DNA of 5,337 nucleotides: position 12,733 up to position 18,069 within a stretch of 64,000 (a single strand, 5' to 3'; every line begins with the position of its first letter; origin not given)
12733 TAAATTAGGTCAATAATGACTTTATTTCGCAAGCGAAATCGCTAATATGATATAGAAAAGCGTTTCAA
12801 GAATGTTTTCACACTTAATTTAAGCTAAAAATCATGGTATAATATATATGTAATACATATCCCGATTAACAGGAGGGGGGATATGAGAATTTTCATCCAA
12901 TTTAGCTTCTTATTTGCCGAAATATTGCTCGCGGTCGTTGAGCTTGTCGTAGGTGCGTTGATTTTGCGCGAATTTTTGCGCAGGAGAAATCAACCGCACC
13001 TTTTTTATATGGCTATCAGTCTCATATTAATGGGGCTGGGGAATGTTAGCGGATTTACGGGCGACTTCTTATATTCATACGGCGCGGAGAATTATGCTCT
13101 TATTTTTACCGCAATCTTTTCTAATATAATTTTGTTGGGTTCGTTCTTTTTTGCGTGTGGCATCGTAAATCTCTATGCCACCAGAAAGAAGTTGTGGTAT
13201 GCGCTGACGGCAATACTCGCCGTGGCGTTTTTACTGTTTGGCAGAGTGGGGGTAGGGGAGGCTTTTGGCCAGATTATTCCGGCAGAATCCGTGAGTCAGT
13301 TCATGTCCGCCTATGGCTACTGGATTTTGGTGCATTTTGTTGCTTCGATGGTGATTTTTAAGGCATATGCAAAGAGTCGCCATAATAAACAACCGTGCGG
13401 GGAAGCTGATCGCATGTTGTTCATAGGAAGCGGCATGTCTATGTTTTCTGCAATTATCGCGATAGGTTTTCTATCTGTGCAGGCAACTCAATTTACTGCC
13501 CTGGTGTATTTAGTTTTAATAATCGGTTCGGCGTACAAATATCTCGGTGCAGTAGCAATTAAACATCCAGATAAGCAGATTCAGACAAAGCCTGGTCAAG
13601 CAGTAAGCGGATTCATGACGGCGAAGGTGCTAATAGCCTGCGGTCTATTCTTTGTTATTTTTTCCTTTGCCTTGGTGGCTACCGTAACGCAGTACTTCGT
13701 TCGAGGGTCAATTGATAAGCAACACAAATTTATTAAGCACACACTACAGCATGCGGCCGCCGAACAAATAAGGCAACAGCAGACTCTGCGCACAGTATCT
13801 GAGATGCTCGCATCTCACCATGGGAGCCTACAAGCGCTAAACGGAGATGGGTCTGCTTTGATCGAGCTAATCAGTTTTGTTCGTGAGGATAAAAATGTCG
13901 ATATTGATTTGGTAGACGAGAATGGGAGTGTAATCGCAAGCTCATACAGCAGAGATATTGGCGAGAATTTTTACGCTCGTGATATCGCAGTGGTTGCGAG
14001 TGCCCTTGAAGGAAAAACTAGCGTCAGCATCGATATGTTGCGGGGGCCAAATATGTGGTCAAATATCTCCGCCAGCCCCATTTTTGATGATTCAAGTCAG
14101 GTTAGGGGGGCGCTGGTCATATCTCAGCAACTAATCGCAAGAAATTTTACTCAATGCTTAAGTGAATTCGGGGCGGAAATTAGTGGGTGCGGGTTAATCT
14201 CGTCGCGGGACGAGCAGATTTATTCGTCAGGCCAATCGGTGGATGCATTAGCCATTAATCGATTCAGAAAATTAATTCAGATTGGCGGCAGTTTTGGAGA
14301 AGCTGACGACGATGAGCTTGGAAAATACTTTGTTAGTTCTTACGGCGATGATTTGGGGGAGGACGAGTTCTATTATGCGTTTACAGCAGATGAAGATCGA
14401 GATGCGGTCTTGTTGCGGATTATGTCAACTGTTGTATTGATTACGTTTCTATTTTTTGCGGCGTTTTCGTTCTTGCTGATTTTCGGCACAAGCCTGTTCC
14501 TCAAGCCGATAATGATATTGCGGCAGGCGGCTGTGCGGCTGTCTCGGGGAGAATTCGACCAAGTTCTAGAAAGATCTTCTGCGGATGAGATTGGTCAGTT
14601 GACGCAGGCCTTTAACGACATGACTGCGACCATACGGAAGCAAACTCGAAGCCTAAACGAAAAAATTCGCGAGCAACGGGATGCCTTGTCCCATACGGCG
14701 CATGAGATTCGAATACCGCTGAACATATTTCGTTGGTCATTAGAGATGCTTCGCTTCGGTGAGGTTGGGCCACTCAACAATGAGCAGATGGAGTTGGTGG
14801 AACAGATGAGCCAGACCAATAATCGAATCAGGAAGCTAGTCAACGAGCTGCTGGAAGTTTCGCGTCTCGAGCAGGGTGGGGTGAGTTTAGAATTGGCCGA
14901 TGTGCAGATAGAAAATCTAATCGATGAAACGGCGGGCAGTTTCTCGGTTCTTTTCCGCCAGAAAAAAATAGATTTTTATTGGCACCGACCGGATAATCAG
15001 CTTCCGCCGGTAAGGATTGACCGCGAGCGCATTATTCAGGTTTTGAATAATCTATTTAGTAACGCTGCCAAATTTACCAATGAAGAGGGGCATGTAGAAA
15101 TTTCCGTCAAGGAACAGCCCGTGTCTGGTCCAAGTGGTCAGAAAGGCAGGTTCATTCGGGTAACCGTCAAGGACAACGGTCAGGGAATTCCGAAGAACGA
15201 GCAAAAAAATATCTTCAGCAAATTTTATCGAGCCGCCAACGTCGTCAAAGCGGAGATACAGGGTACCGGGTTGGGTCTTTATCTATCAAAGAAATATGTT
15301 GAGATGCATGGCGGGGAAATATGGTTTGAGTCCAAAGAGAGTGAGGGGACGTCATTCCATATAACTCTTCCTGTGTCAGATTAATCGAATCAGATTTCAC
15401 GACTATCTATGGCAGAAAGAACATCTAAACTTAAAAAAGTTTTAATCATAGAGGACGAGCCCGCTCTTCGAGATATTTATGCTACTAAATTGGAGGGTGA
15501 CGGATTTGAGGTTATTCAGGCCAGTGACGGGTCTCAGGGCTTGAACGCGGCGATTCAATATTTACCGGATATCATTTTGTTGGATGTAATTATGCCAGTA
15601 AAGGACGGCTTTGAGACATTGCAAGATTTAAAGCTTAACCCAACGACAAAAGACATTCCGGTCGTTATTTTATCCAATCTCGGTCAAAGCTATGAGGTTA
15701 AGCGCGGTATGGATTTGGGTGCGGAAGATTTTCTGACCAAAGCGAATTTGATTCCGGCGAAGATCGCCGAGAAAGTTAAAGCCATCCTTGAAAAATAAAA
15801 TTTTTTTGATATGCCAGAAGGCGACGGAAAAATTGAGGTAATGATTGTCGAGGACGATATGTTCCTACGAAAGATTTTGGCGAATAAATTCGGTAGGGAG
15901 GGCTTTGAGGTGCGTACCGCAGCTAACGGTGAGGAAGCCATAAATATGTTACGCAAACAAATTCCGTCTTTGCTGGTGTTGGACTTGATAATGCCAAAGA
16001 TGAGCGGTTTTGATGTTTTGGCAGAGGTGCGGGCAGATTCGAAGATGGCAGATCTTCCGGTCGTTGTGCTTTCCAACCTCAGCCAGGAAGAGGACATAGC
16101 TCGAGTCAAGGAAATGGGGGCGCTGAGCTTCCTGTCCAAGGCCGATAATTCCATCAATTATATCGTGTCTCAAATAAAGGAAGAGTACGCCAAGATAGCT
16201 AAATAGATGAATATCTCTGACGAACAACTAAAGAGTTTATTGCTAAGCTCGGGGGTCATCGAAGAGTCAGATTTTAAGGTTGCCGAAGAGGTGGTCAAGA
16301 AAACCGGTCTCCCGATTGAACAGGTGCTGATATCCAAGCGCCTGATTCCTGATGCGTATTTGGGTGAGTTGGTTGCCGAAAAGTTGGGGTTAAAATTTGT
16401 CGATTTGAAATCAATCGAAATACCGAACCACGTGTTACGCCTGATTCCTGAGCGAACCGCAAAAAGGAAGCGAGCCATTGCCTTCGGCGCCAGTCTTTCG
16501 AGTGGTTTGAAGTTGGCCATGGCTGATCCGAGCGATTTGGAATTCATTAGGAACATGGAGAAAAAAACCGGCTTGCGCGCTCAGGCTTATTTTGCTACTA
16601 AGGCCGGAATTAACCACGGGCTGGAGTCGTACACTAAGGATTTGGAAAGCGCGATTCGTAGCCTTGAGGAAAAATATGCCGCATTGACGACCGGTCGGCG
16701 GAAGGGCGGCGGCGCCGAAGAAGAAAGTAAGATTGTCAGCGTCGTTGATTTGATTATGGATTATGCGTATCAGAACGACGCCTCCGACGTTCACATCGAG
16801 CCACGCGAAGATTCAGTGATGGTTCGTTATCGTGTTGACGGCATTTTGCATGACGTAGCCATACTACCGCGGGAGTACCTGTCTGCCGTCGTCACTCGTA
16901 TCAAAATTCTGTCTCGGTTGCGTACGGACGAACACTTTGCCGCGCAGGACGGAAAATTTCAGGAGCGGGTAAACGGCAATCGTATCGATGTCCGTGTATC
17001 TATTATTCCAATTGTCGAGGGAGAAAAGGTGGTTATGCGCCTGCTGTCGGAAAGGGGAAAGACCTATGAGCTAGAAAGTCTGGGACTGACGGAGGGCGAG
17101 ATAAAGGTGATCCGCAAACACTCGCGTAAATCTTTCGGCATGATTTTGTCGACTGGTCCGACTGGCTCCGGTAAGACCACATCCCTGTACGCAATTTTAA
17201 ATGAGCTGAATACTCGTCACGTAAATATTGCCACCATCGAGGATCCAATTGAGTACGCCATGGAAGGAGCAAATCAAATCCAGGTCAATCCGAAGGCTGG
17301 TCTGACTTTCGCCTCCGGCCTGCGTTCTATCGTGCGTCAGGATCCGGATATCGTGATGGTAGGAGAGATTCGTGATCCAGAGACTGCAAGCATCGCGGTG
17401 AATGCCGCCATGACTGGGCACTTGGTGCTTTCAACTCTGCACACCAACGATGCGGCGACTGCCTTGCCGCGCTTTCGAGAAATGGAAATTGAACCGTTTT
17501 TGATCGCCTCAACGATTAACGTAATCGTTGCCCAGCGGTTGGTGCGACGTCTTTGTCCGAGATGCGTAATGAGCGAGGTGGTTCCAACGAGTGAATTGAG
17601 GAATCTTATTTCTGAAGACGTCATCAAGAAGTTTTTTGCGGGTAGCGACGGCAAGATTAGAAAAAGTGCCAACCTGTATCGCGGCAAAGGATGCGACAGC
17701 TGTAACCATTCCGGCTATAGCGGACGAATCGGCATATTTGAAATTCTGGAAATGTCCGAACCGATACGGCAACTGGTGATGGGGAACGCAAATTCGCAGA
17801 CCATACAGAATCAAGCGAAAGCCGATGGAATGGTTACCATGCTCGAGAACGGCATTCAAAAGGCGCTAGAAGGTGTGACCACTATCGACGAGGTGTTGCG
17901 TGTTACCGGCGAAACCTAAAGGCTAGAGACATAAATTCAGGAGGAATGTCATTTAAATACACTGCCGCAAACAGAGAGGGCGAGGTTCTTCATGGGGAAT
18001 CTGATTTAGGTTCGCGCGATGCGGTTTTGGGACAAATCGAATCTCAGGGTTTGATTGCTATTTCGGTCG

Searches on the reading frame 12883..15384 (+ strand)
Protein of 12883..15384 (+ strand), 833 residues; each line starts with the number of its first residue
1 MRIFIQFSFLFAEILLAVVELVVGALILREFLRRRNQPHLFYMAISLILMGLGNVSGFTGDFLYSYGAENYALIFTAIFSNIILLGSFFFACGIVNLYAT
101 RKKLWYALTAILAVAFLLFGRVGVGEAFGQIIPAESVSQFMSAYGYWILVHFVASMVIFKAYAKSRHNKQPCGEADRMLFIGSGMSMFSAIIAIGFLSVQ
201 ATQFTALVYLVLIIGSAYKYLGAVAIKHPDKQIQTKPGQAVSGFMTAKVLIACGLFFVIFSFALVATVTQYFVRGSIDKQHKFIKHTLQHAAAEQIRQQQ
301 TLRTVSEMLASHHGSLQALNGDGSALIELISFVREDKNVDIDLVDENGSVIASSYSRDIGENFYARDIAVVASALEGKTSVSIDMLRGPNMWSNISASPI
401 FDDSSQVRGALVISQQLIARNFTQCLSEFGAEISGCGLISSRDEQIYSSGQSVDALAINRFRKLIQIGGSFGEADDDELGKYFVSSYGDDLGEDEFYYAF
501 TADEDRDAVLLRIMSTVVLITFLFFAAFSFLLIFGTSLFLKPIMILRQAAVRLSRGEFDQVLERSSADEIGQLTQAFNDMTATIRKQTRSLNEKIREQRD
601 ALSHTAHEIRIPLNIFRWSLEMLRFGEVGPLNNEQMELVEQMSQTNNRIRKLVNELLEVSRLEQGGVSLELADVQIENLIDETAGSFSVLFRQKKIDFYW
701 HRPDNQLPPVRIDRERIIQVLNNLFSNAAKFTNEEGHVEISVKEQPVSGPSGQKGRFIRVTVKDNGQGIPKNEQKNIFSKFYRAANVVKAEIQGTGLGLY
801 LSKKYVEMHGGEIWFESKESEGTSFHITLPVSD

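Call 5: search_protein_families(library=pfam, proteins=[window:12883-15384:+], max_evalue=0.01)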
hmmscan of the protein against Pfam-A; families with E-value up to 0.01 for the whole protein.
window:12883-15384:+ (833 aa): 5 families
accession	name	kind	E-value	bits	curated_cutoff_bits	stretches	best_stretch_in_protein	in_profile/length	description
PF02518.31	HATPase_c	-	9.6e-30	103.7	26.4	1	713-831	2-109/111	Histidine kinase-, DNA gyrase B-, and HSP90-like ATPase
PF00512.31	HisKA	-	2.3e-12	47.2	26.9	1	598-665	2-66/66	His Kinase A (phospho-acceptor) domain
PF00672.30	HAMP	-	1.1e-09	38.9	25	1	539-585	6-52/53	HAMP domain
PF23846.1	Cache_WalK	-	0.0034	18.2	27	0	330-413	6-90/92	WalK sensor protein kinase Chache domain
PF06936.16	Selenoprotein_S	-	0.0045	17.3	29.8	0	135-167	27-59/192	Selenoprotein S (SelS)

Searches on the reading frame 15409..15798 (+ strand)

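Call 5: search_protein_families(library=pfam, proteins=[window:15409-15798:+], max_evalue=0.01)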
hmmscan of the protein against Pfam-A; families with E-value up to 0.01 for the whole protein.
window:15409-15798:+ (129 aa): 1 family
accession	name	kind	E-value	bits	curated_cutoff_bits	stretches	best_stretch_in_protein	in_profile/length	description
PF00072.30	Response_reg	-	1.2e-21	77.4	30.2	1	11-112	1-100/111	Response regulator receiver domain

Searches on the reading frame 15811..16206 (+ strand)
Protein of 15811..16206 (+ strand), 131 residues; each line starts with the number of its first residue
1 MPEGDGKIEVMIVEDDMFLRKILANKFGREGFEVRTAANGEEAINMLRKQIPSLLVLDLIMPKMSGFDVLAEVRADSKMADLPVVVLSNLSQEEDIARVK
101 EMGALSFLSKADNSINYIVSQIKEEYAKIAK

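Call 5: search_protein_families(library=pfam, proteins=[window:15811-16206:+], max_evalue=0.01)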
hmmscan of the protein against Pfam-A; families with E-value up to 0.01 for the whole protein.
window:15811-16206:+ (131 aa): 1 family
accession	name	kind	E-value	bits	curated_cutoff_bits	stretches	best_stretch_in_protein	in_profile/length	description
PF00072.30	Response_reg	-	2.6e-23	82.7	30.2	1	10-111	1-100/111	Response regulator receiver domain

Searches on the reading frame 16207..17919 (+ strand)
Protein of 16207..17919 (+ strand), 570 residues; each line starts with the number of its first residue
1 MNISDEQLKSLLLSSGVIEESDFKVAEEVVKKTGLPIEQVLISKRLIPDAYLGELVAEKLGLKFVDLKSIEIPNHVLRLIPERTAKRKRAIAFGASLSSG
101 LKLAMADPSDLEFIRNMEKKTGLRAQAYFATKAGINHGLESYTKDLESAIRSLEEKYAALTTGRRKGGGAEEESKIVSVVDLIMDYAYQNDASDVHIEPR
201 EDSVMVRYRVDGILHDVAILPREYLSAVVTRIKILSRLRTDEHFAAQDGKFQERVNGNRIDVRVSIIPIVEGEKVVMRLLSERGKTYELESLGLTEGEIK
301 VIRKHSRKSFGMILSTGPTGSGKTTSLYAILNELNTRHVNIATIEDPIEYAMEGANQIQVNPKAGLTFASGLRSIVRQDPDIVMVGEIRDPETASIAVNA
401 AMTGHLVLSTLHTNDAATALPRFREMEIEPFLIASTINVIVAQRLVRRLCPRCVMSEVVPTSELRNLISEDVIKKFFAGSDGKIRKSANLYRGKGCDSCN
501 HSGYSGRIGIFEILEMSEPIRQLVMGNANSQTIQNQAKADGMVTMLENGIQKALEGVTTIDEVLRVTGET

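Call 5: search_protein_families(library=pfam, proteins=[window:16207-17919:+], max_evalue=0.01)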
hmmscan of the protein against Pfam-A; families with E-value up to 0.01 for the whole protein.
window:16207-17919:+ (570 aa): 4 families
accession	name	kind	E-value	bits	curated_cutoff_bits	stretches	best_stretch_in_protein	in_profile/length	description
PF00437.27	T2SSE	-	2.2e-126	421.9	24.9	1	171-565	3-370/370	Type II/IV secretion system protein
PF05157.20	MshEN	-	3.8e-12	46.5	23.1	1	60-147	1-88/90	MshEN domain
PF13401.12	AAA_22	-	0.0022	18.7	27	1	311-345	6-40/130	AAA domain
PF25199.1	nSTAND_NTPase5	-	0.0076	16.5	34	0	291-348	24-80/145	Novel STAND NTPase 5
